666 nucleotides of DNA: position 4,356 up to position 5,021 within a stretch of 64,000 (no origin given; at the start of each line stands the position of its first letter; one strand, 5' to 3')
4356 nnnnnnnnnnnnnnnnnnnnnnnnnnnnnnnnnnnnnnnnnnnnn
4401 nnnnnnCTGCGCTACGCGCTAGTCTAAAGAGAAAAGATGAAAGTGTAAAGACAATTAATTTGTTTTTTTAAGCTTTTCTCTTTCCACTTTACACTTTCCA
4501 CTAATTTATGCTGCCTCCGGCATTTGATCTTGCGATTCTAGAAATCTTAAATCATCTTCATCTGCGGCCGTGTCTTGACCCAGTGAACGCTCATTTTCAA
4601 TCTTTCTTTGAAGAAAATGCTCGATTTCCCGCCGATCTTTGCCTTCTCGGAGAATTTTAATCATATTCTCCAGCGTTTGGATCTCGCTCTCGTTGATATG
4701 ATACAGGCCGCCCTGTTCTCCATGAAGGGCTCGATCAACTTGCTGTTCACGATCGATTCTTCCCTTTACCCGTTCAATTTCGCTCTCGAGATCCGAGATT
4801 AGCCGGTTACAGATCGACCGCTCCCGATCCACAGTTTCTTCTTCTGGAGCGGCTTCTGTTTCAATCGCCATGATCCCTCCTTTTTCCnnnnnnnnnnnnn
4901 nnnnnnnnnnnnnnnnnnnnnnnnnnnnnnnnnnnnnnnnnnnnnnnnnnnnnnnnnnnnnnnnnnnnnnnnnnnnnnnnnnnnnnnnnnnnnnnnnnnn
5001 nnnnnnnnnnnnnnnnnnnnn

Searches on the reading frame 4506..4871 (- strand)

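Call 61: search_protein_families(library=pfam, proteins=[window:4506-4871:-], max_evalue=0.01)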
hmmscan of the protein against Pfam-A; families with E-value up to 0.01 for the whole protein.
window:4506-4871:- (121 aa): 1 family
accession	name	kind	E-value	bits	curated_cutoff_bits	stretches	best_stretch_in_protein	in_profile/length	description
PF08702.15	Fib_alpha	-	0.0049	17.5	29.9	1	3-75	61-129/143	Fibrinogen alpha/beta chain family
